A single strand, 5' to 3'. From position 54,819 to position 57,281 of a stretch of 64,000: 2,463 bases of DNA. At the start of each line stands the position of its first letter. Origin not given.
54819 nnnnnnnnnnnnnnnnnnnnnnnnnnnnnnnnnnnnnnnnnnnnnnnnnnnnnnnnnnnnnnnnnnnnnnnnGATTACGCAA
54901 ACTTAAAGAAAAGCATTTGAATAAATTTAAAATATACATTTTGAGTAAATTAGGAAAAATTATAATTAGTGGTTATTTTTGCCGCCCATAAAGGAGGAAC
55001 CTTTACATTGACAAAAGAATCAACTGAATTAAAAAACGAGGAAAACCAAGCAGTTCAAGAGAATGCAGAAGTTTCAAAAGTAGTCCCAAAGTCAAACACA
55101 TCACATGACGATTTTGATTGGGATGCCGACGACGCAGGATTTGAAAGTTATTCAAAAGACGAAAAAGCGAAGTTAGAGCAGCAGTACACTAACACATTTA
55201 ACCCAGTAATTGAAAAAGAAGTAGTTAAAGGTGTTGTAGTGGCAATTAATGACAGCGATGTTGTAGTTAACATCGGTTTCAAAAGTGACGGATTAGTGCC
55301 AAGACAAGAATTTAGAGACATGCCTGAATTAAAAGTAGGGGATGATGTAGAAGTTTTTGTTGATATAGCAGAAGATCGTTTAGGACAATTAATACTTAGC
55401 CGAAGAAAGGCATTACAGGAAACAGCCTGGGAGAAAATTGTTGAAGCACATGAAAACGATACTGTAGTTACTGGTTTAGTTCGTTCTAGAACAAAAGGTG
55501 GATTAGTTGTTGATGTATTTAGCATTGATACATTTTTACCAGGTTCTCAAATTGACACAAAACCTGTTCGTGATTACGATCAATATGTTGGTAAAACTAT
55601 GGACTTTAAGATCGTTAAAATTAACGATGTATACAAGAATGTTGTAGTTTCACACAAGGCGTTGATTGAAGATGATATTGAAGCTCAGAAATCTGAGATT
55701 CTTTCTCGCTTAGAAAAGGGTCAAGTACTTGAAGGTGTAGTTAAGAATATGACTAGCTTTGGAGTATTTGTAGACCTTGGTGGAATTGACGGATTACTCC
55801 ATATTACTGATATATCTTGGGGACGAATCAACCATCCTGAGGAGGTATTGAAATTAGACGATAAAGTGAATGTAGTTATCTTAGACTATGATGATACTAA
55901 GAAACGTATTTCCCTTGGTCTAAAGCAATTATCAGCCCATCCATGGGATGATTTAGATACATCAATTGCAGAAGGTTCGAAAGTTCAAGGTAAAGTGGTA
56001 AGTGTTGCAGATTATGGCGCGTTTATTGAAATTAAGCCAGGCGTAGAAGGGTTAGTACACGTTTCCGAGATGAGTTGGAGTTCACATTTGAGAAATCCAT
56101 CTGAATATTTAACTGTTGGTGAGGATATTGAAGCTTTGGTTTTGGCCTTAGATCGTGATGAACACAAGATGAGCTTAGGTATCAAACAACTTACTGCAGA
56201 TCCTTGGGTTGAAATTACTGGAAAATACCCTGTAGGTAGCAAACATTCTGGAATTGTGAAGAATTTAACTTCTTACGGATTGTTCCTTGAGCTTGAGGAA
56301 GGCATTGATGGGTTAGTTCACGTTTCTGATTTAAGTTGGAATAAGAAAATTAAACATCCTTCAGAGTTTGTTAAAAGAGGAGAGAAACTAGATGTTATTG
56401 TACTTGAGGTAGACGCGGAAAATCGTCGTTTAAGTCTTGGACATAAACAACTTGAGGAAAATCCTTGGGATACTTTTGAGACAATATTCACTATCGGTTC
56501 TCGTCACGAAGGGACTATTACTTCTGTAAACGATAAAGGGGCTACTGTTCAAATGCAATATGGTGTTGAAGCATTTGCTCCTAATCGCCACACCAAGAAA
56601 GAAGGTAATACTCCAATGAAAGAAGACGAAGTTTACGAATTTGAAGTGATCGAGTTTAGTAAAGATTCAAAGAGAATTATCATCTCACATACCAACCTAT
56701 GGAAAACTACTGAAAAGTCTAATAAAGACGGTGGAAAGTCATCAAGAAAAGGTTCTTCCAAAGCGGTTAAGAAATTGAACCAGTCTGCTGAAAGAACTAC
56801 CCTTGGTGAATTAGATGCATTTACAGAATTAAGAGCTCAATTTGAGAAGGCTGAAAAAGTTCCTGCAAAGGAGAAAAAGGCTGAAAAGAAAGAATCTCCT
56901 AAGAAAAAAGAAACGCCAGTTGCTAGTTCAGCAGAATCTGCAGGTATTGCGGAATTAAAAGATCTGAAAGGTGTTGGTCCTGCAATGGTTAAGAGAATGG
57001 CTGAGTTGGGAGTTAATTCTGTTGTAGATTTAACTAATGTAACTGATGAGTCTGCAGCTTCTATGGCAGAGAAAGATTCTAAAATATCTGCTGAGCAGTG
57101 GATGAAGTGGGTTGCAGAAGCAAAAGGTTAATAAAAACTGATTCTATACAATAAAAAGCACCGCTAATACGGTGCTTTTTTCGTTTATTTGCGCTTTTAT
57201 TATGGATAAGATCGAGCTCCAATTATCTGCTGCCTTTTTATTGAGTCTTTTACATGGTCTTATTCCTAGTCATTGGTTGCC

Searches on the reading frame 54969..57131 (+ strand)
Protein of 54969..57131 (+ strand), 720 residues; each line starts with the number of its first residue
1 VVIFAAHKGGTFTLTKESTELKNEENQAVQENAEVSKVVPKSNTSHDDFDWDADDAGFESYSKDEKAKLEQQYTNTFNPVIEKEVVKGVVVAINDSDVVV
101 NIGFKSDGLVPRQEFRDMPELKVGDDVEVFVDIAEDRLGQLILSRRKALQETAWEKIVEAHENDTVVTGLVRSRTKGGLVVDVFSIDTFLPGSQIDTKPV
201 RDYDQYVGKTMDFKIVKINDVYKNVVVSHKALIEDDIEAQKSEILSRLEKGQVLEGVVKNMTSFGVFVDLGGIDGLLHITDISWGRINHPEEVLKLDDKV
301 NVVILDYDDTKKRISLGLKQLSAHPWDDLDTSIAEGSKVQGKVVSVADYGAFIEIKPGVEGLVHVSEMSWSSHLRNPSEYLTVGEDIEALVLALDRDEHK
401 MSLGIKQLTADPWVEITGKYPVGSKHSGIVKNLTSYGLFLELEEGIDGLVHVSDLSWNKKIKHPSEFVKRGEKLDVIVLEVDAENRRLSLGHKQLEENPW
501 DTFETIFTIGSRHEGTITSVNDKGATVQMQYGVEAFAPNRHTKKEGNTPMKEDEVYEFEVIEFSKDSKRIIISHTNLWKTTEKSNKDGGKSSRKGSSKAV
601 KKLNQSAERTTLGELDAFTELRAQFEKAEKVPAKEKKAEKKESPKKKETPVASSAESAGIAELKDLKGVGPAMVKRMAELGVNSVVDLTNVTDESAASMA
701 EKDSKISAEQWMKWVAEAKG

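Call 38: search_protein_families(library=pfam, proteins=[window:54969-57131:+], max_evalue=0.0001)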
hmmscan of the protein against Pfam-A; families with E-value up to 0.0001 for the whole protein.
window:54969-57131:+ (720 aa): 4 families
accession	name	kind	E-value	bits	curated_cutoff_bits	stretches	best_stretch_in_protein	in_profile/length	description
PF00575.29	S1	-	6.5e-79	260.8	22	6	248-319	2-74/74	S1 RNA binding domain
PF23459.1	S1_RRP5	-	1.2e-27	96.7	27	3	334-397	2-64/72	RRP5 S1 domain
PF13509.12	S1_2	-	1.2e-07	32.1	21.8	0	86-131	5-48/61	S1 domain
PF21710.3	Spt6_S1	-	1.7e-05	25.5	27.5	0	331-404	12-85/91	Spt6, S1/OB domain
